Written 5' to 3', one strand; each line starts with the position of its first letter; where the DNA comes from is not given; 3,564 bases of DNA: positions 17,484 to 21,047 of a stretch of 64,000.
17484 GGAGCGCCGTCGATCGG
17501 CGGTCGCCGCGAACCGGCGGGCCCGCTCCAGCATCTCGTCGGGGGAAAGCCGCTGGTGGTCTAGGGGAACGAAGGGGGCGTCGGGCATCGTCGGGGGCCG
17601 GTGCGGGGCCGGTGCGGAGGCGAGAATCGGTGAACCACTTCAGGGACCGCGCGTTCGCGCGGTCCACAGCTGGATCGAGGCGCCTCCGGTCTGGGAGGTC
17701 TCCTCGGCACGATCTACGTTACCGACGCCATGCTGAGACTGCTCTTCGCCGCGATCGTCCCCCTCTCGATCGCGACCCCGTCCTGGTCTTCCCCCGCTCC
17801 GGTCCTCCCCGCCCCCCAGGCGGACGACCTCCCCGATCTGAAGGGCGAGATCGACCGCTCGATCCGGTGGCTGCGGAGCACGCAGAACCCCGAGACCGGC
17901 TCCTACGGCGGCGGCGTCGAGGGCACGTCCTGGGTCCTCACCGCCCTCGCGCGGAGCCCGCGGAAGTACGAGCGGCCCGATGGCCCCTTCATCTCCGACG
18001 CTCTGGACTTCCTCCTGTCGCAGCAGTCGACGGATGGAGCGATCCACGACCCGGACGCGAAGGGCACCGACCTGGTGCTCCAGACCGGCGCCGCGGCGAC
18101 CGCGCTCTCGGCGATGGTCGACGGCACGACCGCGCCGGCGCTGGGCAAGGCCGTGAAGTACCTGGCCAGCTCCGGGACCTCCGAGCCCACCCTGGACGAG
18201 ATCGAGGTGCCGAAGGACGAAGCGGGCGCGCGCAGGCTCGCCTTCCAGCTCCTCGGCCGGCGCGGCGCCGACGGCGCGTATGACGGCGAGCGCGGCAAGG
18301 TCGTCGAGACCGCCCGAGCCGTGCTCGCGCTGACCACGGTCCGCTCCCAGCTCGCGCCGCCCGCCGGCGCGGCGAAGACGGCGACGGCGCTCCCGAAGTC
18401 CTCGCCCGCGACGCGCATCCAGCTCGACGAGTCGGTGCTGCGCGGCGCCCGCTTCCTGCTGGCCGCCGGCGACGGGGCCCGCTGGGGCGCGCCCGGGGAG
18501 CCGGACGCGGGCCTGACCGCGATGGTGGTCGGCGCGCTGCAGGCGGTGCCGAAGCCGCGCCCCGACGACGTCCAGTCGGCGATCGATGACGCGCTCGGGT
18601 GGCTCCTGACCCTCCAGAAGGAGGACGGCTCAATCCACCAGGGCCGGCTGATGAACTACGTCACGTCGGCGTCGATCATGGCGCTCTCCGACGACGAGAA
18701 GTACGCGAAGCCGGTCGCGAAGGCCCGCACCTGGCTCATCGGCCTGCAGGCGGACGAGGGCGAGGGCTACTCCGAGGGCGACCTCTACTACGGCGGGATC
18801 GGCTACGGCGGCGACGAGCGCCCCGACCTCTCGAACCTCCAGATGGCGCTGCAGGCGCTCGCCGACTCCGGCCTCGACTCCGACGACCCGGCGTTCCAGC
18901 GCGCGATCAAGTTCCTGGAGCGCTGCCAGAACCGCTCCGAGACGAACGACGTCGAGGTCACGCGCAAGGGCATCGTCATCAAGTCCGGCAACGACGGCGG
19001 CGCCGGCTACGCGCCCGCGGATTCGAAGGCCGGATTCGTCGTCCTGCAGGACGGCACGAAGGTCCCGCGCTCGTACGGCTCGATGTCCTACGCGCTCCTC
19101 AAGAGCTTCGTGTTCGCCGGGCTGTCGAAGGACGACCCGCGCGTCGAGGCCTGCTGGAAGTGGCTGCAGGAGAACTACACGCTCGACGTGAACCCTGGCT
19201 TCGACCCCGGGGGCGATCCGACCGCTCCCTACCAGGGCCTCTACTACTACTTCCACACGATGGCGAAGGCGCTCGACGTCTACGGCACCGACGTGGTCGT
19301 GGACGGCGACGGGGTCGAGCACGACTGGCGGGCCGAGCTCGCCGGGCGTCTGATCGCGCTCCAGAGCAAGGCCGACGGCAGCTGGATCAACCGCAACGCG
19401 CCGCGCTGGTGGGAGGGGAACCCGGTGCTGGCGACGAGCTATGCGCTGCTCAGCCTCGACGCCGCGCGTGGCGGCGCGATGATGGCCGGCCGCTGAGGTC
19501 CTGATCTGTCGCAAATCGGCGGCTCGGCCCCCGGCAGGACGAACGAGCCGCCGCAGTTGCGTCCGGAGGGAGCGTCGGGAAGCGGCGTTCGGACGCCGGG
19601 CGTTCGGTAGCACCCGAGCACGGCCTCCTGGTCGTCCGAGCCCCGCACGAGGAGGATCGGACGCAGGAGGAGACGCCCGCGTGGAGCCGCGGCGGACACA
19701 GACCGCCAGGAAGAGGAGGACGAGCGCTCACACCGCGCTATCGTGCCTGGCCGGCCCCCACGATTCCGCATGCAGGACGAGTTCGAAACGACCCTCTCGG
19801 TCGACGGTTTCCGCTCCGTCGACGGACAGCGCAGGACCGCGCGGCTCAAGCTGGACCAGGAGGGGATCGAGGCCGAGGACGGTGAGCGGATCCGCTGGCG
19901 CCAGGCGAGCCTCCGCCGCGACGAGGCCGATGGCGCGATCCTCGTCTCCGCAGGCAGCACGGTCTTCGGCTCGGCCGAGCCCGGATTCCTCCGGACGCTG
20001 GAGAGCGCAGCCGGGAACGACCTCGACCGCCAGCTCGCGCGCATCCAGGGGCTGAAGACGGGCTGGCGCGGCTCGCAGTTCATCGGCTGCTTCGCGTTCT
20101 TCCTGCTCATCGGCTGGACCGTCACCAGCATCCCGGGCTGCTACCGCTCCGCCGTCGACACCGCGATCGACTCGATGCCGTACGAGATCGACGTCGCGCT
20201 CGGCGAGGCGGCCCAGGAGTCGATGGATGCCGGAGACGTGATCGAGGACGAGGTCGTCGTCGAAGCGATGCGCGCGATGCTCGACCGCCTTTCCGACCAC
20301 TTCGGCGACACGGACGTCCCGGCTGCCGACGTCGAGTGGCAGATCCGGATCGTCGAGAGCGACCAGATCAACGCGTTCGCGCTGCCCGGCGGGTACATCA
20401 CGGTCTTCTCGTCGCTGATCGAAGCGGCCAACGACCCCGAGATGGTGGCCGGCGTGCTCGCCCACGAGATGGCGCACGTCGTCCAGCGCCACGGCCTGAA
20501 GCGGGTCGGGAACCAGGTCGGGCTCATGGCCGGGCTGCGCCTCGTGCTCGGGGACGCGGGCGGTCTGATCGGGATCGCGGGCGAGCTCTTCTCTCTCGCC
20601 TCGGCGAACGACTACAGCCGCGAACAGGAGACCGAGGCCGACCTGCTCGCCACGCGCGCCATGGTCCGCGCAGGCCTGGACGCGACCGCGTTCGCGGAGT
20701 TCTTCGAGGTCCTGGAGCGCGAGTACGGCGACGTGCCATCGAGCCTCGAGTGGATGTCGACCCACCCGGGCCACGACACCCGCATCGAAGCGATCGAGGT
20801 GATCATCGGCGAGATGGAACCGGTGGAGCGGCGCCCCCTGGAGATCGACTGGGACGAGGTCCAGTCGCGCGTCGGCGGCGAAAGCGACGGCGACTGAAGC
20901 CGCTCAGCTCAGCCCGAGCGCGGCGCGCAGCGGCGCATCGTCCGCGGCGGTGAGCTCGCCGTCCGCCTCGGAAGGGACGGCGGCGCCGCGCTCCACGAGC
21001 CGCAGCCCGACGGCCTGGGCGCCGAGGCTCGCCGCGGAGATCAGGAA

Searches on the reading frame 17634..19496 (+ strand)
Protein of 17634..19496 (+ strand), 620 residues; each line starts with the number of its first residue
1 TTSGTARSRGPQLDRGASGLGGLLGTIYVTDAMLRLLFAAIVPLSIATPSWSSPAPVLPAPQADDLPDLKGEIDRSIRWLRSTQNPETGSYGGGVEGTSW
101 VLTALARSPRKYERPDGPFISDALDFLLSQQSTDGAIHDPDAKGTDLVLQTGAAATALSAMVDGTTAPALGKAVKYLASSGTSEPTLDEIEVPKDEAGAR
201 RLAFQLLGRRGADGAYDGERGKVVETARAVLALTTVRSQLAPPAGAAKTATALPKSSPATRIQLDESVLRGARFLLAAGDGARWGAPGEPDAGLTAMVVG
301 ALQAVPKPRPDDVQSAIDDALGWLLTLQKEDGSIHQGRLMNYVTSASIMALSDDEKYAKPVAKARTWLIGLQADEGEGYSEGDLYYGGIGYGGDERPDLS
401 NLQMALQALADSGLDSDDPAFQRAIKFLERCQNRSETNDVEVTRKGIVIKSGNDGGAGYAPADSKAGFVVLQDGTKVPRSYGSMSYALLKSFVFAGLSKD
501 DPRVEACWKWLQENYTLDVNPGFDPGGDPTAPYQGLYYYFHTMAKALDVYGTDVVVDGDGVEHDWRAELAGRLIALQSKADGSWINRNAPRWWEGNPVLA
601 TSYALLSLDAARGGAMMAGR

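Call 49: search_protein_families(library=pfam, proteins=[window:17634-19496:+], max_evalue=0.01)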
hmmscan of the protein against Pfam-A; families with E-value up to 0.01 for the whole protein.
window:17634-19496:+ (620 aa): 3 families
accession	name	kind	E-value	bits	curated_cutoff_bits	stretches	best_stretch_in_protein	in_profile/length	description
PF13243.12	SQHop_cyclase_C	-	7.8e-12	45.3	26.1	0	290-333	66-109/319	Squalene-hopene cyclase C-terminal domain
PF07678.20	TED_complement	-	1e-05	25.2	22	0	264-336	65-135/312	A-macroglobulin TED domain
PF17959.7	EF-hand_14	-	0.00096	19.9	23.7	0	487-514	21-48/90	EF-hand domain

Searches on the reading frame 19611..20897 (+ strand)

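Call 49: search_protein_families(library=pfam, proteins=[window:19611-20897:+], max_evalue=0.01)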
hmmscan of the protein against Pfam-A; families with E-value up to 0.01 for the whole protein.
window:19611-20897:+ (428 aa): 1 family
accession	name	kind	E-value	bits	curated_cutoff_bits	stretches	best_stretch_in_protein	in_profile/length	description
PF01435.24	Peptidase_M48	-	2e-31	109.7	20.3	1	235-396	19-183/186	Peptidase family M48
